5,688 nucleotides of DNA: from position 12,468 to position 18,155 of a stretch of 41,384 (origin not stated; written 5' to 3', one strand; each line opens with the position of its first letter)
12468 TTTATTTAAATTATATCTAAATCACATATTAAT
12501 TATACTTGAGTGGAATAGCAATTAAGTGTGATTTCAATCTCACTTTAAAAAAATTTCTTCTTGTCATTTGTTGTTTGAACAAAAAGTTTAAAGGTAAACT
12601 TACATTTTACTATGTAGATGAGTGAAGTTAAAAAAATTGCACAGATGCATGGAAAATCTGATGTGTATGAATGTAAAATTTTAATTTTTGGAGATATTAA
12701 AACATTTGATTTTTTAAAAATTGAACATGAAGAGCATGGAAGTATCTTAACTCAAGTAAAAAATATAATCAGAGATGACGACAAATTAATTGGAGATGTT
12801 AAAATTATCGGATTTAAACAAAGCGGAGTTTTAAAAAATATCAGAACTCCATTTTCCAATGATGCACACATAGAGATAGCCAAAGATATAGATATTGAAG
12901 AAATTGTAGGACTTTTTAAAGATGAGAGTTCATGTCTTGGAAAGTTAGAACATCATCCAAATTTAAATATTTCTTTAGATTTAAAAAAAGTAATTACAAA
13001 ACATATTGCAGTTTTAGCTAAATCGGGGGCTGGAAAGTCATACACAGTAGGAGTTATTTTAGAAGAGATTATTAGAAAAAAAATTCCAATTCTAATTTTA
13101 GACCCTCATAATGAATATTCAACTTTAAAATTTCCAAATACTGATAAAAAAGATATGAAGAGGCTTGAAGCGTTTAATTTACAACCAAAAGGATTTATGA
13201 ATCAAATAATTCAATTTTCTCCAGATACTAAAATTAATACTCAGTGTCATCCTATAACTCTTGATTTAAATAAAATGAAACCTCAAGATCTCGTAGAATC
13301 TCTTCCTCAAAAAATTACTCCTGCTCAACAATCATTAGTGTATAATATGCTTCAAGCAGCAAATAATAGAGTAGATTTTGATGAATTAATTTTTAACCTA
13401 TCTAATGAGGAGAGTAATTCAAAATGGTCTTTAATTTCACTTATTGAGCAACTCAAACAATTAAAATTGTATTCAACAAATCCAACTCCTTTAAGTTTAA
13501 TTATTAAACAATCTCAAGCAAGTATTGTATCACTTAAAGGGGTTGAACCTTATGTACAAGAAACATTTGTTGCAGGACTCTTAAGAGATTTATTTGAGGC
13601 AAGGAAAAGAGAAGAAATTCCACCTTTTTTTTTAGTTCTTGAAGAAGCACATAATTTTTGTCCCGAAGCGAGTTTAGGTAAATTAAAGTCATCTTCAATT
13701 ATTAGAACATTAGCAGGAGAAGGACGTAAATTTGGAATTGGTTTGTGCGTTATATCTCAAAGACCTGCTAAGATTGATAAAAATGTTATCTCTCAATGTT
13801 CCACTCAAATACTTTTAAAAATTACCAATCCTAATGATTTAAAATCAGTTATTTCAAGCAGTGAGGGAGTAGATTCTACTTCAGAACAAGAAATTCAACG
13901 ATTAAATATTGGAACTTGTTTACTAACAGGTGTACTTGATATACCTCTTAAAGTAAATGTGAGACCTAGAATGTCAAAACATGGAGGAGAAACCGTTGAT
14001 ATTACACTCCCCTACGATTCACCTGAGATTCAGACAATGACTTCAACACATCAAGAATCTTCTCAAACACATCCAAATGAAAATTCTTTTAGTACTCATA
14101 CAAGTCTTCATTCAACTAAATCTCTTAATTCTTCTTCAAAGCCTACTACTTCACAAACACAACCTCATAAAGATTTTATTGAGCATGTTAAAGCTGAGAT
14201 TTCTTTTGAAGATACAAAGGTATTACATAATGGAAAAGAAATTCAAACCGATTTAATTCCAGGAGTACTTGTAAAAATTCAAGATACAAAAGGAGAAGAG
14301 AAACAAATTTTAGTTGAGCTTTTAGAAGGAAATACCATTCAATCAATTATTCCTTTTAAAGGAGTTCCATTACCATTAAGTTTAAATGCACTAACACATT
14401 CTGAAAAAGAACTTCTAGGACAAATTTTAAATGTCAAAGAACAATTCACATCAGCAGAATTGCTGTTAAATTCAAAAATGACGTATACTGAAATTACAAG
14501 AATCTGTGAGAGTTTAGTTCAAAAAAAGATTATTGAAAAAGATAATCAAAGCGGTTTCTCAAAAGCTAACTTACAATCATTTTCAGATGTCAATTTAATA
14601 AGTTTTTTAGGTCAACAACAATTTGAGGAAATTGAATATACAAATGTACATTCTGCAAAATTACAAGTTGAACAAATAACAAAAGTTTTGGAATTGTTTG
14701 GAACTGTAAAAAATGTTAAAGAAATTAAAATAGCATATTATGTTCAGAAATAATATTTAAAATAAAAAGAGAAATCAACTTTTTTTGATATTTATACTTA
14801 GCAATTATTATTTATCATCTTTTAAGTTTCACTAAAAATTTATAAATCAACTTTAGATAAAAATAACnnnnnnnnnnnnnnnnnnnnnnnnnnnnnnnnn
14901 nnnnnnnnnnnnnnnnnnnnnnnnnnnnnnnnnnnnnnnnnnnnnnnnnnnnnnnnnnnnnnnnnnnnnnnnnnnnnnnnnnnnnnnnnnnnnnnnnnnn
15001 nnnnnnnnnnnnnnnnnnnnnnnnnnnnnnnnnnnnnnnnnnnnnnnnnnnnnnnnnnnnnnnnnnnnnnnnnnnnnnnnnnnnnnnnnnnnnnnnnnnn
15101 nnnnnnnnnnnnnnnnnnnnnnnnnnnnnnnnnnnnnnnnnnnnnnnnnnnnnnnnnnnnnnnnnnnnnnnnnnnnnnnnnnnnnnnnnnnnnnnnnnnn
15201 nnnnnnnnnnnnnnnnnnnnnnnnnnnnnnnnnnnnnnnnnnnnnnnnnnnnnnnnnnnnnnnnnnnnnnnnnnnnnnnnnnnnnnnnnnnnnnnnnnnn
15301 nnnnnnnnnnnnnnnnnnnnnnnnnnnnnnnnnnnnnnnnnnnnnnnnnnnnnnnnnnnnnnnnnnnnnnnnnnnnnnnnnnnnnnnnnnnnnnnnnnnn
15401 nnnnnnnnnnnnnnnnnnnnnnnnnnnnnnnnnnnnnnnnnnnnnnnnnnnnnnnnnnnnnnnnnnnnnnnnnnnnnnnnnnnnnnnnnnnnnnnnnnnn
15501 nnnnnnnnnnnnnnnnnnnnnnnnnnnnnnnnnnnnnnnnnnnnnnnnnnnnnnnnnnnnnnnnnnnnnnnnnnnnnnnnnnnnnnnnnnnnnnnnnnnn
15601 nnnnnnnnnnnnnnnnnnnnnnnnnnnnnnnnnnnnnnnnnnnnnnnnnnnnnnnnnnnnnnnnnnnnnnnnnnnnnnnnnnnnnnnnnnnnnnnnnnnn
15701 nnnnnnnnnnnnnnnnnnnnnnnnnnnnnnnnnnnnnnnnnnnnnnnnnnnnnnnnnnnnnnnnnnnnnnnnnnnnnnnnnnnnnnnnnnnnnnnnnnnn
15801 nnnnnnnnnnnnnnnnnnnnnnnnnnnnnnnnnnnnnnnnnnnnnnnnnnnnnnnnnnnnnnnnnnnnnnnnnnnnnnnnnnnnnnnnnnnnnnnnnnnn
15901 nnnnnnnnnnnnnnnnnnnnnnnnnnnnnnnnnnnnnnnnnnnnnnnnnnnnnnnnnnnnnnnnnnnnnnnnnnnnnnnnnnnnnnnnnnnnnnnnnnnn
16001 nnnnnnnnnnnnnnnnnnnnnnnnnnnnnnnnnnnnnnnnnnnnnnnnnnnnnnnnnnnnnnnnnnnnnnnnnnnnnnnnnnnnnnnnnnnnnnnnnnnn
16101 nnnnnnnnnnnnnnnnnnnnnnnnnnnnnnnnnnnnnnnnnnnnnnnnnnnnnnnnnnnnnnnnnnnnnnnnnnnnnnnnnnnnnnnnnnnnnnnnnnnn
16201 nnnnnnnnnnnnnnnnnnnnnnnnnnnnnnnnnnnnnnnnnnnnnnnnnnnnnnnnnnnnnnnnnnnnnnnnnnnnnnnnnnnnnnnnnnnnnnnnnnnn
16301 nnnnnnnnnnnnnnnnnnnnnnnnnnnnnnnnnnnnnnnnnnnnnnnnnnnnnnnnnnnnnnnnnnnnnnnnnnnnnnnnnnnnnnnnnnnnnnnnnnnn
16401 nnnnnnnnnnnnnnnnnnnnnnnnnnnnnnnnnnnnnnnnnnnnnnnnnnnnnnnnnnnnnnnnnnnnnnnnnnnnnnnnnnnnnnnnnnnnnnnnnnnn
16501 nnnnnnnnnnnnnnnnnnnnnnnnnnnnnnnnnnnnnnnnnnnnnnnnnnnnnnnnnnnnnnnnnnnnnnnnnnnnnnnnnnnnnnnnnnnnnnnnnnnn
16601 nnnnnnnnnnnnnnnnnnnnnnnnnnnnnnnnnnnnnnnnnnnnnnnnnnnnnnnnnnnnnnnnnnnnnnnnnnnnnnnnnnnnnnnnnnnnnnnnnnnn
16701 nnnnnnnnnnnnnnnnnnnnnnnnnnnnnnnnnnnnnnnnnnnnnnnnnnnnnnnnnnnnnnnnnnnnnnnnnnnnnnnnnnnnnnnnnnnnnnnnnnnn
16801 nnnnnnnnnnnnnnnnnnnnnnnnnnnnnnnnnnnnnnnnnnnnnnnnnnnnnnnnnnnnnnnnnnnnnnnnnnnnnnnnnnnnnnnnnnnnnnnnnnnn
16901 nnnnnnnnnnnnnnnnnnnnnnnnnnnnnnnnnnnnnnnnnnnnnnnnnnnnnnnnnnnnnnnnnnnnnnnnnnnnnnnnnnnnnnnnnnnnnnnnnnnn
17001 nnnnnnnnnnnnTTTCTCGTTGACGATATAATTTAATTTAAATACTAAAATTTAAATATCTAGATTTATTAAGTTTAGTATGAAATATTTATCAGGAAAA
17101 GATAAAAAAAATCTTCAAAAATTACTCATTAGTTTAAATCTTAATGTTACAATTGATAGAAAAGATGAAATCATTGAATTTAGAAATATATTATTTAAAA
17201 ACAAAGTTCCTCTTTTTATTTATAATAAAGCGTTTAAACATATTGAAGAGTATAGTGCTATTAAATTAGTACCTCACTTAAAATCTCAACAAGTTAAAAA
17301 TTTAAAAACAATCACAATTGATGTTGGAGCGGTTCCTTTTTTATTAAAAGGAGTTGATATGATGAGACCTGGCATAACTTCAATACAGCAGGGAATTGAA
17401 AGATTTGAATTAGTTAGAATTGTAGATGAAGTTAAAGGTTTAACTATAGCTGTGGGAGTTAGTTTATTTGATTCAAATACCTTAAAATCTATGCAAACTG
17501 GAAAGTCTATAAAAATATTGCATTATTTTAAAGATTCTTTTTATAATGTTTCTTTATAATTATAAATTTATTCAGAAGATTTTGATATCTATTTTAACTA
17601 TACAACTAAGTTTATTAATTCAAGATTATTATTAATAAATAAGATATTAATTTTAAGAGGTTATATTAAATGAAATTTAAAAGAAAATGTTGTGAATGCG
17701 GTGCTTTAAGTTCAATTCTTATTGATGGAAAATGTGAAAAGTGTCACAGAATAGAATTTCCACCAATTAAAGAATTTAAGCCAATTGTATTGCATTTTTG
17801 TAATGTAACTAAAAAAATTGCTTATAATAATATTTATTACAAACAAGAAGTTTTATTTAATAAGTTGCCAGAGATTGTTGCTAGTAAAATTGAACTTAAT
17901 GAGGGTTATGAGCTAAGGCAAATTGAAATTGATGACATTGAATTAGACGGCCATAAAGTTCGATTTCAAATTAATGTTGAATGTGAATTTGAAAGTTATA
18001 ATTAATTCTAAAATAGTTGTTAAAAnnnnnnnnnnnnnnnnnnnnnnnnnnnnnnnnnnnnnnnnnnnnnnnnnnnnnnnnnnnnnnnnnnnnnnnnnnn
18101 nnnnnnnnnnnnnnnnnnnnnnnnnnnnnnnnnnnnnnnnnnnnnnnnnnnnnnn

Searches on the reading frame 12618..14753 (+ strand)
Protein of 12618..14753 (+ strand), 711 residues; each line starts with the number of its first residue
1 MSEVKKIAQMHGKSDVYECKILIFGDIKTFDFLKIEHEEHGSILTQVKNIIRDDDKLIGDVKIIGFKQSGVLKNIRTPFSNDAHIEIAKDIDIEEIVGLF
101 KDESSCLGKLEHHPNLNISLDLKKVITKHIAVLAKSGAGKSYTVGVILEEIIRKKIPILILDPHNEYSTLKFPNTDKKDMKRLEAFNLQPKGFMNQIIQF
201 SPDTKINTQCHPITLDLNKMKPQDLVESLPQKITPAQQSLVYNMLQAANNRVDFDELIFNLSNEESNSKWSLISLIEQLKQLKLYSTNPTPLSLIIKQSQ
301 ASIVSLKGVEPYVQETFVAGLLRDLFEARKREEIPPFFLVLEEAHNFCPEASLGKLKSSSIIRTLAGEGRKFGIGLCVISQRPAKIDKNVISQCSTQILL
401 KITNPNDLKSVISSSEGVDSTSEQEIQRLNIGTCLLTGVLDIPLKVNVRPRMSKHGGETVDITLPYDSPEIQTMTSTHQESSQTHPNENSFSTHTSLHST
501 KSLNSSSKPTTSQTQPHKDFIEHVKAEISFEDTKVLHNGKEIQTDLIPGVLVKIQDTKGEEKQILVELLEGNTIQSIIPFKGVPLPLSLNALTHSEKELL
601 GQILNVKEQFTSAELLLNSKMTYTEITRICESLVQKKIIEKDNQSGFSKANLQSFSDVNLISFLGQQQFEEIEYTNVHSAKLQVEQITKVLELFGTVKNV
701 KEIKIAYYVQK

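Call 10: search_protein_families(library=pfam, proteins=[window:12618-14753:+], max_evalue=0.001)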
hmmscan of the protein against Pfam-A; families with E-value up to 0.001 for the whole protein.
window:12618-14753:+ (711 aa): 2 families
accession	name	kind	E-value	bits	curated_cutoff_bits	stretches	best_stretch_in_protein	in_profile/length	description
PF01935.23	DUF87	-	2.4e-33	116.5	23.2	1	107-324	3-219/220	Helicase HerA, central domain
PF12846.13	AAA_10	-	1.6e-05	24.6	27.5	0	125-220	19-99/362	AAA-like domain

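Call 86: search_protein_families(library=padloc, proteins=[window:12618-14753:+], max_evalue=0.001)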
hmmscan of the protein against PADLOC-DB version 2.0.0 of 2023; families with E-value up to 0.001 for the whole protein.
window:12618-14753:+ (711 aa): 15 families
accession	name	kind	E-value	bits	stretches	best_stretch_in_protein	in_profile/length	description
PDLC04105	HerA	-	3.7e-42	142.7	2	288-464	374-551/576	-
PDLC04102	HerA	-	1.7e-29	100.7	2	295-449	461-620/654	-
PDLC04103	HerA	-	3.7e-28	96.2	2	107-287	152-333/579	-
PDLC04100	HerA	-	2.9e-27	93.6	2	324-449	429-556/580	-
PDLC02188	HerA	-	4e-27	93.3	2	335-413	427-506/578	-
PDLC02185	HerA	-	6.4e-27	92.5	2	324-448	435-561/585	-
PDLC04106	HerA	-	1.1e-23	81.7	1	301-448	471-628/667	-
PDLC04098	HerA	-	2.8e-23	80.4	2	298-409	483-606/686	-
PDLC04140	mad8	-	2e-22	78.1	1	118-461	20-312/314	mads_8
PDLC04097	HerA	-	5.6e-20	69.5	2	339-453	477-596/618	-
PDLC01055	HerA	-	1e-15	55.6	1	295-448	378-524/532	Type III coevolved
PDLC04104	HerA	-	1.3e-14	51.8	1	318-412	202-298/379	-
PDLC04101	HerA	-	1.2e-07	28.9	1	106-171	147-213/400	-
PDLC04099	HerA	-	4.9e-07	27.3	1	107-170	149-213/214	-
PDLC04107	HerA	-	1.8e-06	25.2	1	104-171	146-214/306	-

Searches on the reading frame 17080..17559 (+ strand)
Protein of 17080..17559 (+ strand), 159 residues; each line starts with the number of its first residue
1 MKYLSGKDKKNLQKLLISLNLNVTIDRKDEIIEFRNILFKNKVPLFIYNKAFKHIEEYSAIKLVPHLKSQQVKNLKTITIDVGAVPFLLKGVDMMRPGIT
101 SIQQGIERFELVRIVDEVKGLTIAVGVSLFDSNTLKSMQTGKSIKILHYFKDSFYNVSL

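Call 10: search_protein_families(library=pfam, proteins=[window:17080-17559:+], max_evalue=0.001)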
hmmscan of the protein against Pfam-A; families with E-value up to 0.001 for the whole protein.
window:17080-17559:+ (159 aa): 1 family
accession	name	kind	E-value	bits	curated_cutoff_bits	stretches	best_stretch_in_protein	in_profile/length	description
PF01472.26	PUA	-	1.4e-15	57.4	24.8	1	77-149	2-73/74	PUA domain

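Call 86: search_protein_families(library=padloc, proteins=[window:17080-17559:+], max_evalue=0.001)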
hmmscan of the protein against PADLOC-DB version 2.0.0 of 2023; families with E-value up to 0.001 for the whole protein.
window:17080-17559:+ (159 aa): 0 families

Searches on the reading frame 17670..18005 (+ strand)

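Call 10: search_protein_families(library=pfam, proteins=[window:17670-18005:+], max_evalue=0.001)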
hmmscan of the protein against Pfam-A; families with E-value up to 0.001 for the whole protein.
window:17670-18005:+ (111 aa): 1 family
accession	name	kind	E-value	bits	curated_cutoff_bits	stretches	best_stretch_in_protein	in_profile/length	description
PF04981.18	NMD3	-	9.2e-07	29.1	24.9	1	7-106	1-110/243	NMD3 family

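Call 86: search_protein_families(library=padloc, proteins=[window:17670-18005:+], max_evalue=0.001)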
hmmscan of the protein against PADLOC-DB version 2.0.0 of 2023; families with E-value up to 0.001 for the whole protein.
window:17670-18005:+ (111 aa): 0 families
